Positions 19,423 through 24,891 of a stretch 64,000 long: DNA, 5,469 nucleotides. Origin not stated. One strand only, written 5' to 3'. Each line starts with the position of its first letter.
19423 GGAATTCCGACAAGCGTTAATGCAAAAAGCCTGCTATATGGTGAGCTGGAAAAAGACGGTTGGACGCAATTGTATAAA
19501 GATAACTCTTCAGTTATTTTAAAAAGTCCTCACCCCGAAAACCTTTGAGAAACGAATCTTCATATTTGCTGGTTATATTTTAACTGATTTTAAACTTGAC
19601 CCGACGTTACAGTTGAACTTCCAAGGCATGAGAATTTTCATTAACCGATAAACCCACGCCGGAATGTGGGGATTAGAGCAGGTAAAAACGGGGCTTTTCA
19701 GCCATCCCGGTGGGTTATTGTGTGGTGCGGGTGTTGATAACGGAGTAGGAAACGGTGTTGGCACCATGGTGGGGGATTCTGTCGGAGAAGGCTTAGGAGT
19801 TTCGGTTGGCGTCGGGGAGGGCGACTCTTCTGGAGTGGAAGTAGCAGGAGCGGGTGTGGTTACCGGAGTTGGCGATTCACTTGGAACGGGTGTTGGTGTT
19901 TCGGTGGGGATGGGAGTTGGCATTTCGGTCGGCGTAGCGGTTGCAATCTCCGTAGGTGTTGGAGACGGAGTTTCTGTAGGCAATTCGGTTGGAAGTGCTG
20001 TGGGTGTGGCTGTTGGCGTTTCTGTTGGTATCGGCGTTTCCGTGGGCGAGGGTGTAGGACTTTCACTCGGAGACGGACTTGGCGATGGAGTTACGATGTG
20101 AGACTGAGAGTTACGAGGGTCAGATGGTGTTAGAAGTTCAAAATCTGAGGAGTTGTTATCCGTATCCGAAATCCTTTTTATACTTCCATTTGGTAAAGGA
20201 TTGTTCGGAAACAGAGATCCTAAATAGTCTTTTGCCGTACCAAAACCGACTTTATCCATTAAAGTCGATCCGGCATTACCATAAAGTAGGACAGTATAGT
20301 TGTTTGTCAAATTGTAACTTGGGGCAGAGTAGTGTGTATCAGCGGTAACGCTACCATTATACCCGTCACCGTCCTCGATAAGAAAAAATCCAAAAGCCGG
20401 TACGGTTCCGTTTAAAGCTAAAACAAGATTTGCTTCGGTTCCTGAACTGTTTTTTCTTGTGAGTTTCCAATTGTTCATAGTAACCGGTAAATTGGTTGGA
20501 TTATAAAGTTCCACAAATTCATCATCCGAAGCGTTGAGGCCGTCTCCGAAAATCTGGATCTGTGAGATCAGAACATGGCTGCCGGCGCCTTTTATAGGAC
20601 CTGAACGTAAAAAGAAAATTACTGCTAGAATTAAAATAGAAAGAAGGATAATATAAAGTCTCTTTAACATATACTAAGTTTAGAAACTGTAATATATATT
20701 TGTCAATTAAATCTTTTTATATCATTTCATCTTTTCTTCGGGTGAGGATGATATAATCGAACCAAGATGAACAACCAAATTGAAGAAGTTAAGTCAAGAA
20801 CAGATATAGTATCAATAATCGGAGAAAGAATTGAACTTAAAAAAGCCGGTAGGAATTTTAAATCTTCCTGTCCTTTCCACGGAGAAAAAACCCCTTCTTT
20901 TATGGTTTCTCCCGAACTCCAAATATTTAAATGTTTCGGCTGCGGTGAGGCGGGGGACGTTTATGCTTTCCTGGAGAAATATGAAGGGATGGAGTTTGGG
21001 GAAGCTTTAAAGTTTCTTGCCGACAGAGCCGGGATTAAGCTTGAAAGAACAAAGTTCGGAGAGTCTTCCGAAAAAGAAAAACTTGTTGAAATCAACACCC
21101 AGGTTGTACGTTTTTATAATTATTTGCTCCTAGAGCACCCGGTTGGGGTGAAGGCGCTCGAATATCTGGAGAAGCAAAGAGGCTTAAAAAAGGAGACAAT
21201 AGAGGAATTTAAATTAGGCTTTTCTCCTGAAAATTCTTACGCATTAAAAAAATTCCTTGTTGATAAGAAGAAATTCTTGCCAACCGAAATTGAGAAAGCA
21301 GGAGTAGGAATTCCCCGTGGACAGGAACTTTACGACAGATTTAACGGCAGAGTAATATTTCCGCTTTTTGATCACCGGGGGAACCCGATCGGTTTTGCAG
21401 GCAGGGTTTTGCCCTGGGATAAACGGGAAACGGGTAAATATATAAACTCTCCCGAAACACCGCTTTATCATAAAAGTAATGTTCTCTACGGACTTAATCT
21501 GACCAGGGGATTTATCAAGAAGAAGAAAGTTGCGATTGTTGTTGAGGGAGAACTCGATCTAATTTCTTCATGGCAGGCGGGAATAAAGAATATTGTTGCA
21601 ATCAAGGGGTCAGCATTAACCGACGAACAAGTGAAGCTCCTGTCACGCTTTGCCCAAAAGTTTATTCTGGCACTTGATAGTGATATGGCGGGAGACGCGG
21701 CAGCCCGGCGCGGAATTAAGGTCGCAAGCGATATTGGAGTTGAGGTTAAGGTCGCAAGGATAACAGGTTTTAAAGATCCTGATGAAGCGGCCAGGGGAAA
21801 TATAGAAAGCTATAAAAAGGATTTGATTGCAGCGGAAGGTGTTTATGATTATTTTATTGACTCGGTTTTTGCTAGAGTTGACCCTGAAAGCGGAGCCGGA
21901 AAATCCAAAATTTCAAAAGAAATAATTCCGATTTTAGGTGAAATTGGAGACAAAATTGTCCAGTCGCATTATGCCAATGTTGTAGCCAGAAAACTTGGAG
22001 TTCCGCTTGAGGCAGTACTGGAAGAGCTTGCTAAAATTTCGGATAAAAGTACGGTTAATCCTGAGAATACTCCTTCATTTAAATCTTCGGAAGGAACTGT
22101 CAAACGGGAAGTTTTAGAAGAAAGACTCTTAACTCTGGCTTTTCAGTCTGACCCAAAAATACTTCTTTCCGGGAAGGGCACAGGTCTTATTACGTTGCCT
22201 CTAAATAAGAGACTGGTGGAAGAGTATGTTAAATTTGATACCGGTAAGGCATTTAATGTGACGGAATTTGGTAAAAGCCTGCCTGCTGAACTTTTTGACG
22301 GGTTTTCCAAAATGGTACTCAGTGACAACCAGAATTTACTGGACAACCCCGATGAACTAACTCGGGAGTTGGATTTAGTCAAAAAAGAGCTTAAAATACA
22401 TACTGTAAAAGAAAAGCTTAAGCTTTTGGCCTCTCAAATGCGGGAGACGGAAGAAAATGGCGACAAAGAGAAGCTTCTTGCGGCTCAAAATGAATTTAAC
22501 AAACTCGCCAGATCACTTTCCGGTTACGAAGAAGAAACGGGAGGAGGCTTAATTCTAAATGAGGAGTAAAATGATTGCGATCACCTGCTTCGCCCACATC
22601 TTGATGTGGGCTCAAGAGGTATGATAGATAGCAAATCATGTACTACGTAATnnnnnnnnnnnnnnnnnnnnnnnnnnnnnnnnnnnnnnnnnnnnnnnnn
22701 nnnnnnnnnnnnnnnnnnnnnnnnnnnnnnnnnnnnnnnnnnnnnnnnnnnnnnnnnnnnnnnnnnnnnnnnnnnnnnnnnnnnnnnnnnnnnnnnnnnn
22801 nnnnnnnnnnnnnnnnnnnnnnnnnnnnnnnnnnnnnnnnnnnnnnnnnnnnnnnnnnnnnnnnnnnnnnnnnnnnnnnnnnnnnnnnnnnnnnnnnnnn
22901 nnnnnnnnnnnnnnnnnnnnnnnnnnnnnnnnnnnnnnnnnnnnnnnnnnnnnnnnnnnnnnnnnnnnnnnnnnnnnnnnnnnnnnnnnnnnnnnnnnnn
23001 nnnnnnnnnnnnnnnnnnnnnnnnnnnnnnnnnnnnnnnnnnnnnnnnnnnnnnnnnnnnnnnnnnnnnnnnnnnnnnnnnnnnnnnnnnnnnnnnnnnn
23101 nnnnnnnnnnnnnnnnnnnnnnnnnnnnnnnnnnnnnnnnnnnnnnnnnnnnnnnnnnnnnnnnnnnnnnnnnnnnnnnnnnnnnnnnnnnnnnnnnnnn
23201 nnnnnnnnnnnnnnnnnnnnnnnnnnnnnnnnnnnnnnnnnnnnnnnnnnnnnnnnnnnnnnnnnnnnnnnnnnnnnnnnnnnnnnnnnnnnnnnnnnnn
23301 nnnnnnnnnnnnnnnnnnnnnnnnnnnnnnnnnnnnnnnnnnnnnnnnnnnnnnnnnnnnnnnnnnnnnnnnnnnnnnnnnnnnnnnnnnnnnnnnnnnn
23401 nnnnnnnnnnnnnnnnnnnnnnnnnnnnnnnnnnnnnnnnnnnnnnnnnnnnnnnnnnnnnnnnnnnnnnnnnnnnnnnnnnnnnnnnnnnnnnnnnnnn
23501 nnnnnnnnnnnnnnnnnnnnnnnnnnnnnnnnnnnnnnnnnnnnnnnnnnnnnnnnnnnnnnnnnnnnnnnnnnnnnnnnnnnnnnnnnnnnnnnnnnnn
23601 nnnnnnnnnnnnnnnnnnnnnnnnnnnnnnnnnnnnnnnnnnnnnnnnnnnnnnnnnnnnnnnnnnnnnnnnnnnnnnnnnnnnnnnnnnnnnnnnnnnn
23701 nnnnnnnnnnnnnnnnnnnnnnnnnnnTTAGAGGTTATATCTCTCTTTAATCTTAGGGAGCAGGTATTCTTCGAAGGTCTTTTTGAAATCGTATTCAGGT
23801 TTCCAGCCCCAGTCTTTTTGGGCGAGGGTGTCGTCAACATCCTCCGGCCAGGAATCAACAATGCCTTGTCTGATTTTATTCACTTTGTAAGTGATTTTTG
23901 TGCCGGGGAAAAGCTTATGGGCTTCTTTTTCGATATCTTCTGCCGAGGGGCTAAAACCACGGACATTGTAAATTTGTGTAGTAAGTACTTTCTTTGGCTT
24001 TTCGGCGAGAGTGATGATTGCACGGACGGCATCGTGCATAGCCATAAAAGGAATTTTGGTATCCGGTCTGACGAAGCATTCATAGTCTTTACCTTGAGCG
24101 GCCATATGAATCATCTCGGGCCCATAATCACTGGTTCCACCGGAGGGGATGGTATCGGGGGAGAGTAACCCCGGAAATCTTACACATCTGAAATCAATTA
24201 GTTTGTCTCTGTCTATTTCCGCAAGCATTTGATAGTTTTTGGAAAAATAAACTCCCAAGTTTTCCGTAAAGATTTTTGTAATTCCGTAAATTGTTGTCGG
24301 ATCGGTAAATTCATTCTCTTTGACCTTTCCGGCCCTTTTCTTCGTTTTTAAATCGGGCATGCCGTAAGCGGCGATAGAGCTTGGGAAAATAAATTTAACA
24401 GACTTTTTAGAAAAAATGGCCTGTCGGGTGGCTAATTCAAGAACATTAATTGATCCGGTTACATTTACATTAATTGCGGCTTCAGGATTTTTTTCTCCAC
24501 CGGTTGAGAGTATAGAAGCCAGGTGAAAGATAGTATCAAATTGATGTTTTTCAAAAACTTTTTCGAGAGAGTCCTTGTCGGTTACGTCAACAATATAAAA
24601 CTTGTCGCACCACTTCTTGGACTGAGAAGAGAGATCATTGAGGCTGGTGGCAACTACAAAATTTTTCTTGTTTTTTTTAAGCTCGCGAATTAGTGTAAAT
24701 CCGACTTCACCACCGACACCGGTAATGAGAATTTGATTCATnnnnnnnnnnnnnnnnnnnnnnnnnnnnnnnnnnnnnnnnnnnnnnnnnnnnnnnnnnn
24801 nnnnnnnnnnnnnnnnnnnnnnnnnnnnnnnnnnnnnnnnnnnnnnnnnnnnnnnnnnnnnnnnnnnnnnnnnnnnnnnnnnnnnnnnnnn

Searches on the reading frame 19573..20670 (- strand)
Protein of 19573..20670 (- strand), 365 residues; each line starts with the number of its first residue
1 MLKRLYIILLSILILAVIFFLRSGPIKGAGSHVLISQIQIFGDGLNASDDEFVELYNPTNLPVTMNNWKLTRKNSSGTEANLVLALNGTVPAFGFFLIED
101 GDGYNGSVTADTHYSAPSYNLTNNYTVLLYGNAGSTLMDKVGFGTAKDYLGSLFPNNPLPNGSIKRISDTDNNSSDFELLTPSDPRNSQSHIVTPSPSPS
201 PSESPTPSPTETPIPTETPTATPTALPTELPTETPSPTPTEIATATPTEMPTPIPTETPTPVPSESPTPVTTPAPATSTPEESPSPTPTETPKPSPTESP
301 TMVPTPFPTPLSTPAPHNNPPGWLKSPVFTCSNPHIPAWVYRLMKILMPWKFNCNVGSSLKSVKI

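Call 48: search_protein_families(library=pfam, proteins=[window:19573-20670:-], max_evalue=0.001)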
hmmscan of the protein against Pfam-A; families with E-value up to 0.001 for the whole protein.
window:19573-20670:- (365 aa): 1 family
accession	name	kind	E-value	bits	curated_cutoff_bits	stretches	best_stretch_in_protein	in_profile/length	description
PF00932.25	LTD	-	2.2e-10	41.3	34.3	1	29-144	4-108/109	Lamin Tail Domain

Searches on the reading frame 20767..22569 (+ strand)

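Call 60: search_protein_families(library=pfam, proteins=[window:20767-22569:+], max_evalue=0.0001)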
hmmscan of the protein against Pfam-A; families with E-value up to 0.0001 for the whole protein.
window:20767-22569:+ (600 aa): 6 families
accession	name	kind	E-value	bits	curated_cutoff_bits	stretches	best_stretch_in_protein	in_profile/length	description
PF01807.25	Zn_ribbon_DnaG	-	5.5e-35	119.5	24.9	1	3-95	4-96/98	CHC2 zinc finger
PF08275.17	DNAG_N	-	1.9e-34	118.9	26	1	121-245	5-126/128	DNA primase catalytic core, N-terminal domain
PF13155.12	Toprim_2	-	2.4e-21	76.3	22.1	1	257-341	1-87/88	Toprim-like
PF13662.12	Toprim_4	-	1.8e-16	60.6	25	1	255-329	2-83/85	Toprim domain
PF01751.28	Toprim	-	2.3e-09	37.8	23.1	1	256-321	2-81/96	Toprim domain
PF10410.14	DnaB_bind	-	4.3e-09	36.9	20.6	1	361-415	2-56/56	DnaB-helicase binding domain of primase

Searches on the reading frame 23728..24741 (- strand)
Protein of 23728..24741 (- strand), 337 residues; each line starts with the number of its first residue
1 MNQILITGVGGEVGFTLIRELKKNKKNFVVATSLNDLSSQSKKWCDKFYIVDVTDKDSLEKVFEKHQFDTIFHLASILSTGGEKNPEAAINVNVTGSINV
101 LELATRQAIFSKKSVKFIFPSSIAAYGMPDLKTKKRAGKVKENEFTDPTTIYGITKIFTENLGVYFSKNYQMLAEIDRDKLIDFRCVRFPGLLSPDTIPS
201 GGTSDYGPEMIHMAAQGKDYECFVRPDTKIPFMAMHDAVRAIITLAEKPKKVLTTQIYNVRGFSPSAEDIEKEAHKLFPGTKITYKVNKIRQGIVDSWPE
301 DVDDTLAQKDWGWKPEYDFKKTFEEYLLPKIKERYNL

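Call 60: search_protein_families(library=pfam, proteins=[window:23728-24741:-], max_evalue=0.0001)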
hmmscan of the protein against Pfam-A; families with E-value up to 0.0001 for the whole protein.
window:23728-24741:- (337 aa): 6 families
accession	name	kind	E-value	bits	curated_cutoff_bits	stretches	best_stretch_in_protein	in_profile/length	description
PF01370.27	Epimerase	-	3.5e-32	112.2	20.9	1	4-260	1-239/240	NAD dependent epimerase/dehydratase family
PF16363.11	GDP_Man_Dehyd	-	1.7e-24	87.3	27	1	5-325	1-331/332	GDP-mannose 4,6 dehydratase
PF02719.21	Polysacc_synt_2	-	1.1e-13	51.4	20.2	1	4-109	1-120/293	Polysaccharide biosynthesis protein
PF04321.23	RmlD_sub_bind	-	1e-12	48.2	27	1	3-161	2-134/287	RmlD substrate binding domain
PF01073.25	3Beta_HSD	-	4.3e-12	46.1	22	1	5-162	1-156/280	3-beta hydroxysteroid dehydrogenase/isomerase family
PF07993.18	NAD_binding_4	-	1.4e-05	24.8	20.1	0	66-163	87-188/258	Male sterility protein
